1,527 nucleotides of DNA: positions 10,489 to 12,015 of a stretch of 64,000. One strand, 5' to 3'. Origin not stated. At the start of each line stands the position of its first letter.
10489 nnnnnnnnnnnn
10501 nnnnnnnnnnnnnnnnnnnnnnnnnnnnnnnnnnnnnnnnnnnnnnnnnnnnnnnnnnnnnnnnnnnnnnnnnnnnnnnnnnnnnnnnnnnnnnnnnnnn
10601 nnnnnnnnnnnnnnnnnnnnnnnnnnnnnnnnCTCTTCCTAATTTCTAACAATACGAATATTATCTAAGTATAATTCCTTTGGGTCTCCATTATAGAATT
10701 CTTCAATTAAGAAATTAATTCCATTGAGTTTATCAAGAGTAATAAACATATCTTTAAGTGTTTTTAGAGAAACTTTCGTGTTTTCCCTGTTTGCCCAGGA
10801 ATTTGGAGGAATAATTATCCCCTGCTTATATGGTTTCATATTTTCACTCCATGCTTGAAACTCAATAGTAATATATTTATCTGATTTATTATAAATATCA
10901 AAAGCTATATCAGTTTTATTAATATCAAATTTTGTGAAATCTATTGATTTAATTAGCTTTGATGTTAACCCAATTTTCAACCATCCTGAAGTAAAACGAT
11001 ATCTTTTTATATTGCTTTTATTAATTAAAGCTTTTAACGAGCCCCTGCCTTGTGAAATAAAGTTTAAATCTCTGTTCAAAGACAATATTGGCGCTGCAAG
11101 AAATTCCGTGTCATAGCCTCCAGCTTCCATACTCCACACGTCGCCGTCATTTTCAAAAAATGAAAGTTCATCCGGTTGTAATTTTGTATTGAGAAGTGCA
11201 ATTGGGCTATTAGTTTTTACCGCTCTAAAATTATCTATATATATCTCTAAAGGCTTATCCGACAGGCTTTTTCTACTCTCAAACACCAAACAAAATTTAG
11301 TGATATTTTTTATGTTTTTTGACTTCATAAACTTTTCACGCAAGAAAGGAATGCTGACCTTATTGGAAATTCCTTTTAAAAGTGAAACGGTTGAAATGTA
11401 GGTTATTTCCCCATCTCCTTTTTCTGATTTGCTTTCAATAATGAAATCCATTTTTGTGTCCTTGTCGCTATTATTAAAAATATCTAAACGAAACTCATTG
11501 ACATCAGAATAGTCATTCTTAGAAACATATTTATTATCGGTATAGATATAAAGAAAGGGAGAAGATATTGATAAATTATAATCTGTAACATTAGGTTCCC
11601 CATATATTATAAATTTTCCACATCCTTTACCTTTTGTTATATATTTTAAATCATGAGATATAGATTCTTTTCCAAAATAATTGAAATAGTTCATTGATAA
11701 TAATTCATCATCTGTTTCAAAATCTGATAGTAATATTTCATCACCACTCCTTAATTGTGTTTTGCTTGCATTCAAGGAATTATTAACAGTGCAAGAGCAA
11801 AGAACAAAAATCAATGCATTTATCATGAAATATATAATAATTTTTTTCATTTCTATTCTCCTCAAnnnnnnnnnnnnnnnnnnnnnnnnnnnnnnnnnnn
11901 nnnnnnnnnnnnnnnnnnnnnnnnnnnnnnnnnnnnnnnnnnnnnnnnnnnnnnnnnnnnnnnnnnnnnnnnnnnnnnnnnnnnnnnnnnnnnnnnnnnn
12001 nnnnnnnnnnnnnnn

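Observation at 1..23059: AT-rich ~23-kb glycan-utilisation locus that ends at a tRNA operon: candidate horizontally acquired Gram-positive PUL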

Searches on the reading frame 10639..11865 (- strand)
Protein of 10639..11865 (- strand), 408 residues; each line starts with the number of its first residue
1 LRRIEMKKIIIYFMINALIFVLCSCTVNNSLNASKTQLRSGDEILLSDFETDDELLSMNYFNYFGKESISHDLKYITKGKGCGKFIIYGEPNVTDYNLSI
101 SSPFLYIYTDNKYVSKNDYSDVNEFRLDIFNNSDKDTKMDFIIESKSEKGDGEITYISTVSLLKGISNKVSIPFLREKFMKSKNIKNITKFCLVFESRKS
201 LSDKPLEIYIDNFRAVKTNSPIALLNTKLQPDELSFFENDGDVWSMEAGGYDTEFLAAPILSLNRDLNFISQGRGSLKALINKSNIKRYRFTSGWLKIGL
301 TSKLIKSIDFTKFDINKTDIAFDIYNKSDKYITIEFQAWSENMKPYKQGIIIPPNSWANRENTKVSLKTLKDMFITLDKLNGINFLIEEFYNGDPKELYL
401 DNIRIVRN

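Call 5: search_protein_families(library=pfam, proteins=[window:10639-11865:-], max_evalue=0.01)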
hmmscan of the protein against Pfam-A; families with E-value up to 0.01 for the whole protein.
window:10639-11865:- (408 aa): 2 families
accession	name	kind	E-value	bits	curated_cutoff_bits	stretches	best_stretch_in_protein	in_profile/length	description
PF17992.7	Agarase_CBM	-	0.0027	17.8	26.3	0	314-358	55-99/178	Agarase CBM like domain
PF18329.7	SGBP_B_XBD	-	0.0087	16.6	26.4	0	170-217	132-186/186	Surface glycan-binding protein B xyloglucan binding domain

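Call 76: search_protein_families(library=ncbifam, proteins=[window:10639-11865:-], max_evalue=0.001)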
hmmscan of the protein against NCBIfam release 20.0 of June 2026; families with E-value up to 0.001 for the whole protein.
window:10639-11865:- (408 aa): 0 families

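Call 86: predict_structure(protein=window:10639-11865:-)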
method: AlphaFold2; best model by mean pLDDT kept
length: 408 residues; sequences in the alignment: 1
mean_pLDDT: 32.3   pTM: 0.25
mean pLDDT of the five models: 32.3, 32.0, 27.2, 27.1, 26.1
residues with pLDDT >= 90: 0; 70-90: 0; 50-70: 19; < 50: 389
segments of 3 or more residues with pLDDT < 50: 1-321, 334-349, 362-408
pLDDT, mean of each block of 10 residues (from residue 1): 38 31 25 22 21 23 23 28 36 27 22 25 37 42 40 33 38 36 31 39 39 30 20 21 20 23 25 28 31 30 24 34 50 47 43 54 44 33 37 42 33
secondary structure, 60 per line:
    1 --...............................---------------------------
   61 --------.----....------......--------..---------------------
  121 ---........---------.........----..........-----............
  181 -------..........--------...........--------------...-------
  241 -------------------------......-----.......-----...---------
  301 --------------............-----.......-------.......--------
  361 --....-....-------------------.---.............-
elements in order: H3-33 E74-77 E84-89 E124-131 E141-149 E154-163 E169-175 H176-180 E188-197 E206-216 H266-271 H277-283 E289-291 E318-326 E332-338 E346-352 E363-366 H368-371 E398-407
